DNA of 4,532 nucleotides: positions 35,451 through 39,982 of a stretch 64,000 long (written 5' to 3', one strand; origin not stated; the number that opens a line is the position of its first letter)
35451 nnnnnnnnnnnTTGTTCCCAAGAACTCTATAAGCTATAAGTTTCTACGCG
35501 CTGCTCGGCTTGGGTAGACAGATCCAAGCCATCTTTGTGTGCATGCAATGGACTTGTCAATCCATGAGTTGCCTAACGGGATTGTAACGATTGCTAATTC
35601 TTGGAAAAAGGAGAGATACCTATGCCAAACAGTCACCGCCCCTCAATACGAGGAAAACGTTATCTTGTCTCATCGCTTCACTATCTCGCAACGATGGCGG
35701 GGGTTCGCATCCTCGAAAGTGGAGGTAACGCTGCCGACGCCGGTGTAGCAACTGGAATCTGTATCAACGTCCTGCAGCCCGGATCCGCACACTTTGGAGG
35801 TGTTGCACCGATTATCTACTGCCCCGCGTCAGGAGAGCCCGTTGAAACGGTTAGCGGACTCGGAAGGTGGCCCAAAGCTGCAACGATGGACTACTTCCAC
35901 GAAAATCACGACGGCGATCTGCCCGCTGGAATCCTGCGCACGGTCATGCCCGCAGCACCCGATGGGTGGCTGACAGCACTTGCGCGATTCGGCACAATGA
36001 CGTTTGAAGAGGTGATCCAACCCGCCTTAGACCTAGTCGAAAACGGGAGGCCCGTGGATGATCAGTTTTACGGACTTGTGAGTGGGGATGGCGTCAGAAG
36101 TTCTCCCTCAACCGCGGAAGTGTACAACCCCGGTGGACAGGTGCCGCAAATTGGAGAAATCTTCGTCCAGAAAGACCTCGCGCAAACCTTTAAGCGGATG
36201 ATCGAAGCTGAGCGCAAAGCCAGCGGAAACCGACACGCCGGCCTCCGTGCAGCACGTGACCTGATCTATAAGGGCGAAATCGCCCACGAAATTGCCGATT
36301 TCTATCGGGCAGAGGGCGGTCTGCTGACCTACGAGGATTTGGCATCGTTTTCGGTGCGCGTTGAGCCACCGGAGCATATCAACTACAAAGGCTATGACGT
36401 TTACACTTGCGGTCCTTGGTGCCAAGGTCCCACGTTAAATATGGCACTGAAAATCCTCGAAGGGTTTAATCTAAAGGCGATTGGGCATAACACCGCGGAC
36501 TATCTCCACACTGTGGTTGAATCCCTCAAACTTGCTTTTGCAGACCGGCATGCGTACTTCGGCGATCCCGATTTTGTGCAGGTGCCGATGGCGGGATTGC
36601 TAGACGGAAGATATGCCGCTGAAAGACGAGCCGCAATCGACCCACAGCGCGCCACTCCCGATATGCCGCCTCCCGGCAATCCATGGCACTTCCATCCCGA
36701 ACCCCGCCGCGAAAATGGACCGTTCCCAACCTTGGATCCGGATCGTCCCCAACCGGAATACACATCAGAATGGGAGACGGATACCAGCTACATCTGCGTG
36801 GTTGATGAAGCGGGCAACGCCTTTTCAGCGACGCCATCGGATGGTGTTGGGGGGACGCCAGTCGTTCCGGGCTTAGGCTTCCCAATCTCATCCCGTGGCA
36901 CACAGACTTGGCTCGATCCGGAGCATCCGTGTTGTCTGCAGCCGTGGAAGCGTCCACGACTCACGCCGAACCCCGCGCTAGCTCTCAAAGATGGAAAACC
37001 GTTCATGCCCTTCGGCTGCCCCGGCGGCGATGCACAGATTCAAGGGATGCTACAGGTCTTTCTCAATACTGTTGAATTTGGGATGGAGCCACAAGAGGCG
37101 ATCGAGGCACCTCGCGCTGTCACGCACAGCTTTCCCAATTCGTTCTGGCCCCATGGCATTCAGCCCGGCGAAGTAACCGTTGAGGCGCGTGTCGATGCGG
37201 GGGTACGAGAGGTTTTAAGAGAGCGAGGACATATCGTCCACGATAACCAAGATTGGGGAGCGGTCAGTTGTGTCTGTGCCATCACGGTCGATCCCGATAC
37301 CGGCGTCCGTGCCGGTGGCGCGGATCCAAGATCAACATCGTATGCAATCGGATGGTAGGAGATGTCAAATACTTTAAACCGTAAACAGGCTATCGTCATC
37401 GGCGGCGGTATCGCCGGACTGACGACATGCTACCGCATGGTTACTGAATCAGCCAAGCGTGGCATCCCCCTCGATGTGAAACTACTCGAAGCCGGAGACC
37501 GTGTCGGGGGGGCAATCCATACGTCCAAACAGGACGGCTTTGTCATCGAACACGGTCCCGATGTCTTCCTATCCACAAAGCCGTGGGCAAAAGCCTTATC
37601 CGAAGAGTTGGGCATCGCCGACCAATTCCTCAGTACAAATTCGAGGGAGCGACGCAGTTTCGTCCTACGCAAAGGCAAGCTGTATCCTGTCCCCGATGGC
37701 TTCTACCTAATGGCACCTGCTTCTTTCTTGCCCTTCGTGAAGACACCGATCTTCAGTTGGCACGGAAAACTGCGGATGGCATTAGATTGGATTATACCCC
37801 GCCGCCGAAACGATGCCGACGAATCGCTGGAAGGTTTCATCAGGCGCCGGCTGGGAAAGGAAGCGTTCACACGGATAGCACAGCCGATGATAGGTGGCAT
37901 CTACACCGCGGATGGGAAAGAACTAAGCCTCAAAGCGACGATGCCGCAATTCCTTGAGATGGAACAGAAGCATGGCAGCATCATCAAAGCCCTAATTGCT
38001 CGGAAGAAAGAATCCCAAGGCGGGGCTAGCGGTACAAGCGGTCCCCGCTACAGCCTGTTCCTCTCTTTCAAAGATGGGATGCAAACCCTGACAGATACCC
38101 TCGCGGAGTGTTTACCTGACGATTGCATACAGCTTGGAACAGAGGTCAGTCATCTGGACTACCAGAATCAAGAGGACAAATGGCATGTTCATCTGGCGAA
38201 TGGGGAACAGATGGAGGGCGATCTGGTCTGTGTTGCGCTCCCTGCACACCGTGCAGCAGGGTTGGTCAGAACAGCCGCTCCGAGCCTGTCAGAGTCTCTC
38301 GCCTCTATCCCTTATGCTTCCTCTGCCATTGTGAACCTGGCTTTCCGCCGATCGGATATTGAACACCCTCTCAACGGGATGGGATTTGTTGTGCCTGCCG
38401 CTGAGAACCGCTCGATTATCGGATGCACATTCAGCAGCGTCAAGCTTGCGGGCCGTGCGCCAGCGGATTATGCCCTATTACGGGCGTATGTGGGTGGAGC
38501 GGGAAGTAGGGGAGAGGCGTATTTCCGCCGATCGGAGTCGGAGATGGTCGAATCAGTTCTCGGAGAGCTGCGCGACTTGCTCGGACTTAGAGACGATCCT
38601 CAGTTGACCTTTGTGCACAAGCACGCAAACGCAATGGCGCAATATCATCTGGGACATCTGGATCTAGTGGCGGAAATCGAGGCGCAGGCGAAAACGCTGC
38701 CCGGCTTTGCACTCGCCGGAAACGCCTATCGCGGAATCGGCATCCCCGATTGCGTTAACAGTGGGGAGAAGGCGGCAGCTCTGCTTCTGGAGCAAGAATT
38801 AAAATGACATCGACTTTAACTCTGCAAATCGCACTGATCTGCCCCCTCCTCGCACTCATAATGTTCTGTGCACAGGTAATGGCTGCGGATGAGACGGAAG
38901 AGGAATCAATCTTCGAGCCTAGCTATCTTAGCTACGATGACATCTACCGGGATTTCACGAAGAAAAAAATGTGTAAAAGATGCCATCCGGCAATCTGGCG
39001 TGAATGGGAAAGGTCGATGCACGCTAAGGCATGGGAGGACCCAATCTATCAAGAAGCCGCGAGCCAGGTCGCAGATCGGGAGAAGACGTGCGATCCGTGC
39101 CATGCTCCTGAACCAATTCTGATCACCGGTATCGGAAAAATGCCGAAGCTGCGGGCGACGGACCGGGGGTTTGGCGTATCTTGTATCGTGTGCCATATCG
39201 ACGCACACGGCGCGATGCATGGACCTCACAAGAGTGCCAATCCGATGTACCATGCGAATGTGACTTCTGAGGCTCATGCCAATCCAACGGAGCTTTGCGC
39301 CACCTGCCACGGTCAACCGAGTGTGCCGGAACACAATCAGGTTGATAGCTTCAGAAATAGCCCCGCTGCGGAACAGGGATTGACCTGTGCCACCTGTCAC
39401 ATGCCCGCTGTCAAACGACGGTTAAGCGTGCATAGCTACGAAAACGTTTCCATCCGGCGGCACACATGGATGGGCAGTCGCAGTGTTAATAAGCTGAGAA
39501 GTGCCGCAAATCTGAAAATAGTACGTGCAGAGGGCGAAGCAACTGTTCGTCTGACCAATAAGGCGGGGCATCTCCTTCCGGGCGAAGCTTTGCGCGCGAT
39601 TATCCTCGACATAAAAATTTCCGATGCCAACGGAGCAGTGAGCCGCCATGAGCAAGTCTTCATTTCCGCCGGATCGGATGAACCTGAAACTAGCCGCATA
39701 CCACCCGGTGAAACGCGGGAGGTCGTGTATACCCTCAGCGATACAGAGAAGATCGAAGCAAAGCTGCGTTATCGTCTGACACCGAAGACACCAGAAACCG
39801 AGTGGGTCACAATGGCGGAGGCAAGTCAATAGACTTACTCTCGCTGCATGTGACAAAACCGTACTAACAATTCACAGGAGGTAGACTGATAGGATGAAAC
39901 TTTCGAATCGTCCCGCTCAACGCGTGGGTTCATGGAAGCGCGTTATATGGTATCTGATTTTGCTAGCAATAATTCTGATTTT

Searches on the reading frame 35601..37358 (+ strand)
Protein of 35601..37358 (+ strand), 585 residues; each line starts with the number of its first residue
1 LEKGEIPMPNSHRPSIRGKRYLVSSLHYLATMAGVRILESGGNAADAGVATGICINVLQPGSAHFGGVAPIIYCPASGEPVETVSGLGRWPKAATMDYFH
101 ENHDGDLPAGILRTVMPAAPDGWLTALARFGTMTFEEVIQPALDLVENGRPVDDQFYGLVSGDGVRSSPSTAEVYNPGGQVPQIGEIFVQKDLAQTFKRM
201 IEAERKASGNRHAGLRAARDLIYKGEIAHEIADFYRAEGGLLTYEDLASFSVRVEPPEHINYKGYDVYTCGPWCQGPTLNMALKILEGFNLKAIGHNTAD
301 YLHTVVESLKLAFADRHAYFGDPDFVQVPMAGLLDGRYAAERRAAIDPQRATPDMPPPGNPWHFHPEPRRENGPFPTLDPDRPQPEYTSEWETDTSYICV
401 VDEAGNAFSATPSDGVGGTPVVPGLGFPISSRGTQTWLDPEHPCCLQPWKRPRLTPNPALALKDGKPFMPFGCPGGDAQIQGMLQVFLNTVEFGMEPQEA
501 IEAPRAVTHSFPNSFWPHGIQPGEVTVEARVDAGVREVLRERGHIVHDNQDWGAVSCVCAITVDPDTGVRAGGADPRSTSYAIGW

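Call 9: search_protein_families(library=pfam, proteins=[window:35601-37358:+], max_evalue=0.0001)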
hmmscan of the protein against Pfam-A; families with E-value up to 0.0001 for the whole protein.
window:35601-37358:+ (585 aa): 1 family
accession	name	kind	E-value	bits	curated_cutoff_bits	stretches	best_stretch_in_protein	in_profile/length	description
PF01019.26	G_glu_transpept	-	2.9e-114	383.1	27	1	36-578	2-510/512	Gamma-glutamyltranspeptidase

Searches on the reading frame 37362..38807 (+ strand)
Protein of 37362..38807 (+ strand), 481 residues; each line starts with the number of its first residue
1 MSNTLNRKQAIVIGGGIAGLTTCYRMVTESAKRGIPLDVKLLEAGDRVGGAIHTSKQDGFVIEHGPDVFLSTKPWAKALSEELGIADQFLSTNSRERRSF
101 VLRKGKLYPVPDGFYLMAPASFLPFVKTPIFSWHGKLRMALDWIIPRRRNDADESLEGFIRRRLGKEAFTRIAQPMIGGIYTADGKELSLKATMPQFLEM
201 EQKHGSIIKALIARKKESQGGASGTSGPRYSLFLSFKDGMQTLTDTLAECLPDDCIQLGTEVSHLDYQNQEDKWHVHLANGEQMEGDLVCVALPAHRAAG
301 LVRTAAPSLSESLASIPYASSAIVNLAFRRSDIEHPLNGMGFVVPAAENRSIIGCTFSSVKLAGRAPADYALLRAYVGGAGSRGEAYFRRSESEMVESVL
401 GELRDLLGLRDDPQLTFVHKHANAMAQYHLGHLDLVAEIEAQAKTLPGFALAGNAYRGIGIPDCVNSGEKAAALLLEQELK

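Call 9: search_protein_families(library=pfam, proteins=[window:37362-38807:+], max_evalue=0.0001)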
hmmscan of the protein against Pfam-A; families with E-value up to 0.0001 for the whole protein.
window:37362-38807:+ (481 aa): 3 families
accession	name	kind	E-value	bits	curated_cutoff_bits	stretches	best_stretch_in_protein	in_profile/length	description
PF01593.30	Amino_oxidase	-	5.7e-59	201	19.8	1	17-475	1-442/443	Flavin containing amine oxidoreductase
PF13450.12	NAD_binding_8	-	1.3e-12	48.2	21.9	1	12-81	1-66/68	NAD(P)-binding Rossmann-like domain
PF01266.30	DAO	-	1.1e-07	32.2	27.9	1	10-356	2-270/353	FAD dependent oxidoreductase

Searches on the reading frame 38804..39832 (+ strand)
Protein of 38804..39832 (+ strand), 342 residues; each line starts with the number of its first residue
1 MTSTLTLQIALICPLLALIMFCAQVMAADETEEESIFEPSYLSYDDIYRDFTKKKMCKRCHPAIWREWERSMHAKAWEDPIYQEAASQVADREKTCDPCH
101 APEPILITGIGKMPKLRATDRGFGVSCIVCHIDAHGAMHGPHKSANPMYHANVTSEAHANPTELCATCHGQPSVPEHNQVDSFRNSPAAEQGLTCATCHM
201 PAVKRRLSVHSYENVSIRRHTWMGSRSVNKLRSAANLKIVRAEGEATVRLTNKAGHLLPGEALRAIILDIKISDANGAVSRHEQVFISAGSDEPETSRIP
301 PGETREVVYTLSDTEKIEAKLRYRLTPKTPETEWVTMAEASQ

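Call 45: search_protein_families(library=pfam, proteins=[window:38804-39832:+], max_evalue=0.0001)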
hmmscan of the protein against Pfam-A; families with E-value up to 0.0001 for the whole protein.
window:38804-39832:+ (342 aa): 3 families
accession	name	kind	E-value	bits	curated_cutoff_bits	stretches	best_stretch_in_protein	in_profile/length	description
PF13435.11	Cytochrome_C554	-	3.6e-08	34.7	20.8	1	57-131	2-83/84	Cytochrome c554 and c-prime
PF22113.1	Mtrc-MtrF_II-IV_dom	-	2.3e-07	30.9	30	0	126-210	83-175/176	Outer membrane cytochrome MtrC/MtrF-like, domains II/IV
PF14522.11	Cytochrome_C7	-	2.5e-07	30.9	24.8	0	86-169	6-66/67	Cytochrome c7 and related cytochrome c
